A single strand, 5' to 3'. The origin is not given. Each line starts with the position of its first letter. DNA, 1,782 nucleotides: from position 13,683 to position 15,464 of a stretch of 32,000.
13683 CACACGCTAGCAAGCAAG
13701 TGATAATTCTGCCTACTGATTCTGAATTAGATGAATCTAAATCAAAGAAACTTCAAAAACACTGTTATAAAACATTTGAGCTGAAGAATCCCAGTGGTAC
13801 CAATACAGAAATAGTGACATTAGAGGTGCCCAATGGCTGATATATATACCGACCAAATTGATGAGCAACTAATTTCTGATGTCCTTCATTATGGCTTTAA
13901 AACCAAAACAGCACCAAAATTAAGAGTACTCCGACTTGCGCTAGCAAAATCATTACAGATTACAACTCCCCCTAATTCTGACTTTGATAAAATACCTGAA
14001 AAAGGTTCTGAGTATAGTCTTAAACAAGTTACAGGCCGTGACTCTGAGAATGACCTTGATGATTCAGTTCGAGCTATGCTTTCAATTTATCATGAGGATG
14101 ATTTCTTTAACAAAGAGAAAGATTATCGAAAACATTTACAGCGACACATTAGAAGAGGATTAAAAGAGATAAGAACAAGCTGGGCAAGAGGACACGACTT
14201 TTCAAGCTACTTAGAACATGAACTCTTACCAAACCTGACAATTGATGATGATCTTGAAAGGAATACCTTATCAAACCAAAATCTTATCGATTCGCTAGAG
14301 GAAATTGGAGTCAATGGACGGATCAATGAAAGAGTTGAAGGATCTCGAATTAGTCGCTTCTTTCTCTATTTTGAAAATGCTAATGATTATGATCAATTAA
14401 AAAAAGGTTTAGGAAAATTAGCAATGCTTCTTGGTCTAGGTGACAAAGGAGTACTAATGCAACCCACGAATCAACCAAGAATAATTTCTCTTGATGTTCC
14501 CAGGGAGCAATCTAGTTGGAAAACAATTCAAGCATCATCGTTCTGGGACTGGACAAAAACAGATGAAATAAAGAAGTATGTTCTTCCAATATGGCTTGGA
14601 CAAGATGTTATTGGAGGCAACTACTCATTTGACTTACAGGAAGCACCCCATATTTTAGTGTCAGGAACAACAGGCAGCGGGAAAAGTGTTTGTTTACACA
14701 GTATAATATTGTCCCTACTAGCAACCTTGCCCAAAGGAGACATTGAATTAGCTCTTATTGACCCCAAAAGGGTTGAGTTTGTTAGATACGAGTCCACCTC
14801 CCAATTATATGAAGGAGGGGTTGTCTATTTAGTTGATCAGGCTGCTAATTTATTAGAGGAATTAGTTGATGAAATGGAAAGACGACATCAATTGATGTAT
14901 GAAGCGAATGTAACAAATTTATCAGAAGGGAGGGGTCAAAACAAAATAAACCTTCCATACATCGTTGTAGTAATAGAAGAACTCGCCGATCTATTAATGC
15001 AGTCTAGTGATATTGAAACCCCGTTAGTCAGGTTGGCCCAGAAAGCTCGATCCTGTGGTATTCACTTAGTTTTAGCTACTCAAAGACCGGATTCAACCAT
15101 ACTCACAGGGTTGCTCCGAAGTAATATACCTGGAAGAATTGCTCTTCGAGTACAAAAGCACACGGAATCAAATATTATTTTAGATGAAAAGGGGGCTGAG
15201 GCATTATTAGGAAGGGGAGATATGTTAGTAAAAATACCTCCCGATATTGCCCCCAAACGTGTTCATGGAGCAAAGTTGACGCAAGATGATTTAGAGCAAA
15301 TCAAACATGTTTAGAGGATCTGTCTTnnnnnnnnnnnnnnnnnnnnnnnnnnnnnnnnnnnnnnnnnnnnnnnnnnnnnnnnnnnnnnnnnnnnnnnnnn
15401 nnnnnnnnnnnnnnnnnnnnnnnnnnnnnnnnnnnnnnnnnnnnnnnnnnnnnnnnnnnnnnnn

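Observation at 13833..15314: FtsK/SpoIIIE motor fused to a possible DndE-like nicked-DNA-binding domain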

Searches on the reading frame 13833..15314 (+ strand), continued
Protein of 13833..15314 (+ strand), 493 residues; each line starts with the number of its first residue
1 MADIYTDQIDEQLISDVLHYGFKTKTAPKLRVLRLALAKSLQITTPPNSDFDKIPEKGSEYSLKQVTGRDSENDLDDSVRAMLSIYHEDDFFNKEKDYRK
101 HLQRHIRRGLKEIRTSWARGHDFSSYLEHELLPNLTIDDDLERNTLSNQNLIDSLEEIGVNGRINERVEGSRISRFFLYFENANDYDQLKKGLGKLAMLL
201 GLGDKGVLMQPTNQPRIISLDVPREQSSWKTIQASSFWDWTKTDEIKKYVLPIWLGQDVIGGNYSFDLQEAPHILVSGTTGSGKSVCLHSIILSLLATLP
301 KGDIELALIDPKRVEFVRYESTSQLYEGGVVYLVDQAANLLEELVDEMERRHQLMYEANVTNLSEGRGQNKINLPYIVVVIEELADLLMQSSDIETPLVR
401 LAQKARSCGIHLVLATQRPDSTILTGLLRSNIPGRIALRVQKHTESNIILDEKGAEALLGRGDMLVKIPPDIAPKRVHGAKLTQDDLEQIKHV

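Call 24: find_encoding_contigs(protein=P0003, flank=10000, max_places=2)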
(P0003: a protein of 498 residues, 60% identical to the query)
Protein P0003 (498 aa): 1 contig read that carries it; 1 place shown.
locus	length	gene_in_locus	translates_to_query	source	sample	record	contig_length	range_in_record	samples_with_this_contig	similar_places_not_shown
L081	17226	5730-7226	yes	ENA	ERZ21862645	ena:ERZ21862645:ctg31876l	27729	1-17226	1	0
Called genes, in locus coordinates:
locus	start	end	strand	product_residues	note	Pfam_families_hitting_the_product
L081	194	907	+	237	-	PF02662:FlpD, PF13237:Fer4_10, PF00037:Fer4 (weak), PF13187:Fer4_9 (weak), PF14697:Fer4_21 (weak), PF12797:Fer4_2 (weak), PF00037:Fer4 (weak), PF12837:Fer4_6 (weak), +2 more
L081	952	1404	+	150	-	PF13527:Acetyltransf_9 (faint), PF00583:Acetyltransf_1, PF13508:Acetyltransf_7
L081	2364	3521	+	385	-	PF01507:PAPS_reduct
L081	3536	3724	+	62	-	PF20306:Sp-DndD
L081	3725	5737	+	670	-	PF13476:AAA_23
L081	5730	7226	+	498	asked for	PF08870:DndE (faint), PF01580:FtsK_SpoIIIE, PF01935:DUF87 (weak)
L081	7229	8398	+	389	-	PF02463:SMC_N (faint), PF13304:AAA_21, PF13175:AAA_15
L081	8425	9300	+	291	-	PF14491:DUF4435 (weak)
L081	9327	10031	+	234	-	PF02634:FdhD-NarQ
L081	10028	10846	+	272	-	PF02634:FdhD-NarQ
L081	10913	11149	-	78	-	PF08821:CGGC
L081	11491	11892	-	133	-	PF00072:Response_reg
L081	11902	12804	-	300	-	-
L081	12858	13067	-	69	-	-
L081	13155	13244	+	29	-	-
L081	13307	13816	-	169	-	PF13405:EF-hand_6 (faint), PF00036:EF-hand_1 (faint), PF13499:EF-hand_7, PF13202:EF-hand_5 (faint)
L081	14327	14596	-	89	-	PF01527:HTH_Tnp_1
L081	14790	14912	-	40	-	-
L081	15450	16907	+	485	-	PF02321:OEP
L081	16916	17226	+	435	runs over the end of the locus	PF25917:BSH_RND, PF25973:BSH_CzcB, PF25944:Beta-barrel_RND (weak), PF25954:Beta-barrel_RND_2, PF25990:Beta-barrel_YknX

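Call 25: find_encoding_contigs(protein=P0038, flank=10000, max_places=2)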
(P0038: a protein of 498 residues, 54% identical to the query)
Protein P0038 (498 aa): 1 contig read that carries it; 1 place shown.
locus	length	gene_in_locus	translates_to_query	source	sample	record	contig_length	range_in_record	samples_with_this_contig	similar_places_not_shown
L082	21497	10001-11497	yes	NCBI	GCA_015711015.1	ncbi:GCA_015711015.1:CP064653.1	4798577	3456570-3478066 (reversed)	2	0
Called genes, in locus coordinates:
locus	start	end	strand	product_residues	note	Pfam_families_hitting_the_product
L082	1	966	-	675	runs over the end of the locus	PF07715:Plug, PF00593:TonB_dep_Rec_b-barrel, PF14905:OMP_b-brl_3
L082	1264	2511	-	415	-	PF01266:DAO (faint), PF01494:FAD_binding_3 (weak), PF03486:HI0933_like, PF13450:NAD_binding_8 (weak), PF22780:HI0933_like_1st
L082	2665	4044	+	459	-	PF03315:SDH_beta, PF03313:SDH_alpha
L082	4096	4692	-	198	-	PF00258:Flavodoxin_1 (weak), PF02525:Flavodoxin_2, PF03358:FMN_red, PF12724:Flavodoxin_5 (faint)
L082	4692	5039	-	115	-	PF00462:Glutaredoxin (faint), PF03960:ArsC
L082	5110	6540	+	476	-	PF00294:PfkB, PF08543:Phos_pyr_kin, PF01467:CTP_transf_like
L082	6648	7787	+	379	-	PF01507:PAPS_reduct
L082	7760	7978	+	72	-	PF20306:Sp-DndD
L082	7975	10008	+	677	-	PF02463:SMC_N (faint), PF13476:AAA_23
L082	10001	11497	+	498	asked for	PF01580:FtsK_SpoIIIE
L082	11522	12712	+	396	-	PF02463:SMC_N (faint), PF13304:AAA_21, PF13175:AAA_15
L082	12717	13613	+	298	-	-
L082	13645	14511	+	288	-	PF01040:UbiA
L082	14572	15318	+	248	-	-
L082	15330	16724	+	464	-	PF13520:AA_permease_2, PF00324:AA_permease, PF13906:AA_permease_C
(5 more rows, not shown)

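Call 26: find_encoding_contigs(protein=P0014, flank=10000, max_places=2)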
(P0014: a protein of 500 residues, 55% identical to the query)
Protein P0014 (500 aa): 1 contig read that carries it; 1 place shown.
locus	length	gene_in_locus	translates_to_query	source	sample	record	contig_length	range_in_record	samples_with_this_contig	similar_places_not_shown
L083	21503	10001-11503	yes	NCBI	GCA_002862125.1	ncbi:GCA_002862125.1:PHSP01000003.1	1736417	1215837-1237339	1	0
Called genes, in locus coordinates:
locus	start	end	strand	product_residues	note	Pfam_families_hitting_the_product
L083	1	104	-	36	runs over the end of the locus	-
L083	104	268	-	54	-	-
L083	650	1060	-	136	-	PF02823:ATP-synt_DE_N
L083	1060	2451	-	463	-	PF02874:ATP-synt_ab_N (weak), PF00006:ATP-synt_ab, PF22919:ATP-synt_VA_C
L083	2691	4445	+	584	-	PF00664:ABC_membrane, PF02463:SMC_N (faint), PF00005:ABC_tran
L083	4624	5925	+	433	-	PF04185:Phosphoesterase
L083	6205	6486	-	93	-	-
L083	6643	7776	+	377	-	PF01507:PAPS_reduct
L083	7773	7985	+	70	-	-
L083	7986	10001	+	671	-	PF13476:AAA_23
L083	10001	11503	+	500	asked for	PF08870:DndE (weak), PF01580:FtsK_SpoIIIE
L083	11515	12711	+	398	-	PF02463:SMC_N, PF13476:AAA_23 (weak), PF13304:AAA_21, PF13175:AAA_15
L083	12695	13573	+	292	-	-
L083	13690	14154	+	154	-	PF05981:CreA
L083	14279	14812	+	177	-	PF12724:Flavodoxin_5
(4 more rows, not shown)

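Call 31: find_encoding_contigs(protein=P0101, flank=8000, max_places=1)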
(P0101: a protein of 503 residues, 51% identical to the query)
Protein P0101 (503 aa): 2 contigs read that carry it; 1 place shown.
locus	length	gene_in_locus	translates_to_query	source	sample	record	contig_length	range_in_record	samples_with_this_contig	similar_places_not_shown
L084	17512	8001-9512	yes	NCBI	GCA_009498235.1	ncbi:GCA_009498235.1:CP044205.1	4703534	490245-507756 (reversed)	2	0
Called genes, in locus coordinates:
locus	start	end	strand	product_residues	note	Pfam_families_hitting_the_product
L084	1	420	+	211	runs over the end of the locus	PF00313:CSD, PF06961:DUF1294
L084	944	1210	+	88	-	PF00076:RRM_1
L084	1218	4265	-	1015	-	PF05170:AsmA (faint), PF05359:DUF748, PF13116:YhdP, PF05359:DUF748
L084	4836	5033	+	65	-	PF20306:Sp-DndD (weak)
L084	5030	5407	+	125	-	PF13476:AAA_23 (weak)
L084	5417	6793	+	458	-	-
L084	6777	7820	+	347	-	PF11427:HTH_Tnp_Tc3_1 (faint), PF13936:HTH_38, PF00665:rve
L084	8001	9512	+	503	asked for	PF01580:FtsK_SpoIIIE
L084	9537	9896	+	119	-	-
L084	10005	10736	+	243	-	PF13304:AAA_21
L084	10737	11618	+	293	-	-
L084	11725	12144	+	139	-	PF04143:Sulf_transp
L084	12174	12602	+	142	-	PF20398:DUF6691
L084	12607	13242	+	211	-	PF02581:TMP-TENI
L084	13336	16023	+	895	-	PF28598:PDH_E1_N, PF00456:Transketolase_N, PF17831:PDH_E1_M, PF22613:Transketolase_C_1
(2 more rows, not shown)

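Call 32: find_encoding_contigs(protein=P0117, flank=8000, max_places=1)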
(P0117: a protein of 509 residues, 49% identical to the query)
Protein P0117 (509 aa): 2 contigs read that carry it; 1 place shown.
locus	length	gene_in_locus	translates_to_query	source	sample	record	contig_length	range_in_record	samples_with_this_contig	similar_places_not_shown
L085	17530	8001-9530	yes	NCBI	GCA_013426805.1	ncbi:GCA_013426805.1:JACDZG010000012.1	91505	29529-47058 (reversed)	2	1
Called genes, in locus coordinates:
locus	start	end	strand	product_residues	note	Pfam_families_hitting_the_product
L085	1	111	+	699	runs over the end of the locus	PF17804:TSP_NTD, PF00595:PDZ, PF03572:Peptidase_S41, PF11818:DUF3340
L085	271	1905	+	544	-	PF04262:Glu_cys_ligase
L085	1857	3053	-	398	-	PF06609:TRI12, PF07690:MFS_1, PF12832:MFS_1_like (weak), PF00083:Sugar_tr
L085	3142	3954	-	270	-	-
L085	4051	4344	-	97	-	-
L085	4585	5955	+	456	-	PF01507:PAPS_reduct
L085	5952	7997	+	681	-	PF02463:SMC_N (weak), PF13476:AAA_23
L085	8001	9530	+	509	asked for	PF01580:FtsK_SpoIIIE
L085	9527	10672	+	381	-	PF13304:AAA_21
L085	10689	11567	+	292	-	-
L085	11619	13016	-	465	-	PF00890:FAD_binding_2 (weak), PF01134:GIDA (faint), PF01946:Thi4 (weak), PF07992:Pyr_redox_2, PF12831:FAD_oxidored, PF13450:NAD_binding_8 (weak), PF00070:Pyr_redox, PF02852:Pyr_redox_dim, +4 more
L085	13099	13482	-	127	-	PF04134:DCC1-like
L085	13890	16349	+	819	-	PF01804:Penicil_amidase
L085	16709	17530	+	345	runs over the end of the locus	-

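Call 33: predict_structure(alignment_id=A1)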
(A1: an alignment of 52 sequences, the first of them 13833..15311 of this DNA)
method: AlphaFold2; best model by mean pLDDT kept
length: 493 residues; sequences in the alignment: 52
mean_pLDDT: 89.4   pTM: 0.79
mean pLDDT of the five models: 89.4, 87.1, 86.9, 83.6, 83.5
residues with pLDDT >= 90: 311; 70-90: 163; 50-70: 11; < 50: 8
segments of 3 or more residues with pLDDT < 50: 136-142
pLDDT, mean of each block of 10 residues (from residue 1): 81 94 88 90 86 86 76 84 91 91 93 87 80 55 70 95 92 93 92 91 82 91 86 86 89 94 94 94 93 94 96 91 92 97 98 97 95 97 94 95 96 94 83 96 92 90 93 92 80 66
secondary structure, 60 per line:
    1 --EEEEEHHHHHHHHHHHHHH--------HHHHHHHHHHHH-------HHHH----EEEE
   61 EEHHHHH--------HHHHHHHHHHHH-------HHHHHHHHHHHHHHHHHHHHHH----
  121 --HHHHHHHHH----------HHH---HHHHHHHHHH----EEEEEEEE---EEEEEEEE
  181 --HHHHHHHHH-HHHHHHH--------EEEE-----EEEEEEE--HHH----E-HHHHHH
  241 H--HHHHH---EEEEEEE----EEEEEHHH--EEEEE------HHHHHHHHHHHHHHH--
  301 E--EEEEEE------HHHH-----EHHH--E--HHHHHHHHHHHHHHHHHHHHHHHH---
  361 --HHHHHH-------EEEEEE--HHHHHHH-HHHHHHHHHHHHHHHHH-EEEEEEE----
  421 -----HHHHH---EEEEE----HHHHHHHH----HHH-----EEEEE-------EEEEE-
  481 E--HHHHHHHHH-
elements in order: E3-7 H8-21 H30-41 H49-52 E57-62 H63-67 H76-87 H95-116 H123-131 H148-157 E162-169 E173-180 H183-191 H193-199 E208-211 E217-223 H235-241 H244-248 E252-258 E263-267 E273-277 H284-298 E304-309 H316-319 H334-357 H363-368 E376-381 H384-390 H392-408 E410-416 H426-430 E434-438 H443-450 E463-467 E475-479 H484-492

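Call 37: fold_search(model_id=the predicted structure, library=pdb)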
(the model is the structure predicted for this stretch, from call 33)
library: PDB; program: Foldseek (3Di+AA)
matches with E <= 10: 1431; with E <= 0.001: 118
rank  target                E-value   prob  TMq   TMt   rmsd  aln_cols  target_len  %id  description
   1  2iut_A                3.4e-31  1.00  0.64  0.77   3.4       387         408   32  P. aeruginosa FtsK motor domain, dimeric (released 2006-08-29)
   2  6t8o_F                1.1e-30  1.00  0.66  0.80   3.0       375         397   34  Stalled FtsK motor domain bound to dsDNA end (released 2019-11-20)
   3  2ius_D                2.1e-30  1.00  0.62  0.77   3.1       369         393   34  E. coli FtsK motor domain (released 2006-08-29)
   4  2ius_A                2.3e-30  1.00  0.63  0.78   3.3       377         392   33  E. coli FtsK motor domain (released 2006-08-29)
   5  2ius_F                3.0e-30  1.00  0.61  0.77   3.2       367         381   34  E. coli FtsK motor domain (released 2006-08-29)
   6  2ius_E                7.3e-30  1.00  0.61  0.77   3.8       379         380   33  E. coli FtsK motor domain (released 2006-08-29)
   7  6t8o_C                8.6e-30  1.00  0.65  0.80   3.2       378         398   33  Stalled FtsK motor domain bound to dsDNA end (released 2019-11-20)
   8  6t8b_B                1.3e-29  1.00  0.63  0.78   3.3       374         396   34  FtsK motor domain with dsDNA, translocating state (released 2019-11-20)
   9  6t8o_A                4.5e-29  1.00  0.65  0.81   2.9       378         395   34  Stalled FtsK motor domain bound to dsDNA end (released 2019-11-20)
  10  6t8o_D                9.7e-29  1.00  0.65  0.80   3.2       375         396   34  Stalled FtsK motor domain bound to dsDNA end (released 2019-11-20)
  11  6t8g_A                1.4e-28  1.00  0.66  0.81   2.7       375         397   34  Stalled FtsK motor domain bound to dsDNA (released 2019-11-20)
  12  6t8b_A                4.3e-28  1.00  0.66  0.81   3.0       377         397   34  FtsK motor domain with dsDNA, translocating state (released 2019-11-20)
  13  6t8b_C                4.8e-28  1.00  0.61  0.75   3.7       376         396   34  FtsK motor domain with dsDNA, translocating state (released 2019-11-20)
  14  6t8g_F                7.4e-28  1.00  0.64  0.79   3.5       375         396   34  Stalled FtsK motor domain bound to dsDNA (released 2019-11-20)
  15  6t8b_D                1.4e-27  1.00  0.65  0.81   3.2       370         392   34  FtsK motor domain with dsDNA, translocating state (released 2019-11-20)
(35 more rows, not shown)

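Call 41: find_encoding_contigs(protein=P0021, flank=8000, max_places=1)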
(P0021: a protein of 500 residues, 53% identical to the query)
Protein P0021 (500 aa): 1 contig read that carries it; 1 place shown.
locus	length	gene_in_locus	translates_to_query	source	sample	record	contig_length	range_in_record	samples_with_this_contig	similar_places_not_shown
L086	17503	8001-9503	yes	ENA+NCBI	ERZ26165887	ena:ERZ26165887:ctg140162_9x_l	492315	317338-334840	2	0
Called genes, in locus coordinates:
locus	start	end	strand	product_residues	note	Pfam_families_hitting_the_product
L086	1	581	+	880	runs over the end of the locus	PF04760:IF2_N, PF08364:IF2_assoc, PF04760:IF2_N, PF00009:GTP_EFTU, PF00025:Arf (weak), PF01926:MMR_HSR1, PF22042:EF-G_D2, PF11987:IF-2, +2 more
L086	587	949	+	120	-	PF02033:RBFA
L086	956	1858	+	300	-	PF01509:TruB_N, PF16198:TruB_C_2, PF09157:TruB-C_2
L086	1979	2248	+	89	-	PF00312:Ribosomal_S15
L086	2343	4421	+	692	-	PF01138:RNase_PH, PF03725:RNase_PH_C, PF03726:PNPase, PF01138:RNase_PH, PF00013:KH_1, PF00575:S1, PF24685:OB_RRP5_4th (faint)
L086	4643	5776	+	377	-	PF01507:PAPS_reduct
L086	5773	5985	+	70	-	-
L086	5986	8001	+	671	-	PF13476:AAA_23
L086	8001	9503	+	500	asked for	PF01580:FtsK_SpoIIIE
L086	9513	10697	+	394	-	PF13476:AAA_23 (weak), PF02463:SMC_N, PF13304:AAA_21, PF13175:AAA_15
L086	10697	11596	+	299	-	PF14491:DUF4435 (weak)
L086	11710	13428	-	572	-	PF00072:Response_reg, PF00990:GGDEF, PF00563:EAL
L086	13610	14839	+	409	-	PF00563:EAL, PF08668:HDOD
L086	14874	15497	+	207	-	PF04356:DUF489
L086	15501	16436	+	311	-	PF00005:ABC_tran, PF13304:AAA_21 (weak), PF13732:DrrA1-3_C (weak)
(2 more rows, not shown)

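Call 42: find_encoding_contigs(protein=P0035, flank=8000, max_places=1)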
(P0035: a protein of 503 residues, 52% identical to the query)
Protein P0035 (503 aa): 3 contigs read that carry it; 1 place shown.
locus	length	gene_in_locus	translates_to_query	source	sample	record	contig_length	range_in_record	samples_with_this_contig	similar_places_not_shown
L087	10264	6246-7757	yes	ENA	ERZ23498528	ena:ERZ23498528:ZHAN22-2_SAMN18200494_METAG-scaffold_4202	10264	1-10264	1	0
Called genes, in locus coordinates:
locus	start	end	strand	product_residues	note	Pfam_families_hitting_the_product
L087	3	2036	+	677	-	?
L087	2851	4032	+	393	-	PF01507:PAPS_reduct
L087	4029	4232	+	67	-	-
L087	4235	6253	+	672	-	PF13476:AAA_23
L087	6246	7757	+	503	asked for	PF08870:DndE (faint), PF01580:FtsK_SpoIIIE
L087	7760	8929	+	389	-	PF02463:SMC_N (weak), PF13304:AAA_21, PF13175:AAA_15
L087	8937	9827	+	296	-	-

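Call 88: search_protein_families(library=ncbifam, proteins=[L085:4585-5952:+], max_evalue=10)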
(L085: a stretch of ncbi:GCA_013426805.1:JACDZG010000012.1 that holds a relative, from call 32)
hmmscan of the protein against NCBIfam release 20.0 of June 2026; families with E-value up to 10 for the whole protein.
L085:4585-5952:+ (456 aa): 12 families
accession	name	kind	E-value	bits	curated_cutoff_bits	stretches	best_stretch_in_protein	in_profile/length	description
NF005316.0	PRK06850.1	equivalog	1.5e-121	406.7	536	1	22-449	11-461/505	hypothetical protein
TIGR03183.1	DNA_S_dndC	equivalog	2.4e-106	356.3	290.4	1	31-351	4-353/447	DNA phosphorothioation system sulfurtransferase DndC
NF010367.0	PRK13795.1-2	equivalog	9.5e-12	44.1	456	1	42-227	244-398/584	hypothetical protein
NF010366.0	PRK13795.1-1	equivalog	5.6e-11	41.3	745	1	44-225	270-424/667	hypothetical protein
NF010369.0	PRK13795.1-4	equivalog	1.7e-10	39.7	1086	1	21-225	232-409/633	hypothetical protein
NF010368.0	PRK13795.1-3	equivalog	1.4e-09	36.8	588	1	22-227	229-403/635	hypothetical protein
NF006351.0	PRK08576.1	equivalog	1.6e-09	36.9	290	1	39-225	234-382/436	hypothetical protein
NF006327.0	PRK08557.1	equivalog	2.8e-07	29.7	366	1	41-225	182-335/415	hypothetical protein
NF003587.0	PRK05253.1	subfamily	0.0011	18.3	195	1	34-181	21-144/301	sulfate adenylyltransferase subunit CysD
NF009214.0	PRK12563.1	equivalog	0.011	15.2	413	1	34-92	36-90/317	sulfate adenylyltransferase subunit CysD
TIGR00268.2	TIGR00268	equivalog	0.012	14.9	150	1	38-64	11-37/259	ATP-dependent sacrificial sulfur transferase LarE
TIGR02432.1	lysidine_TilS_N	equivalog_domain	0.026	14.5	93.6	1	44-79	3-34/189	tRNA lysidine(34) synthetase TilS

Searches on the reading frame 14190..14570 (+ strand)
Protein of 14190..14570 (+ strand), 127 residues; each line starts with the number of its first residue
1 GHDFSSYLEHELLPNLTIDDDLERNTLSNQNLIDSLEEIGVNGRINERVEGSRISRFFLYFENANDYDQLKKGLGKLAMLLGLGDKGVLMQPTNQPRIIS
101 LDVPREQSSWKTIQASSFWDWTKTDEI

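Call 56: search_protein_families(library=pfam, proteins=[window:14190-14570:+], max_evalue=0.01)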
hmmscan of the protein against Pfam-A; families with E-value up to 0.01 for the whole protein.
window:14190-14570:+ (127 aa): 0 families
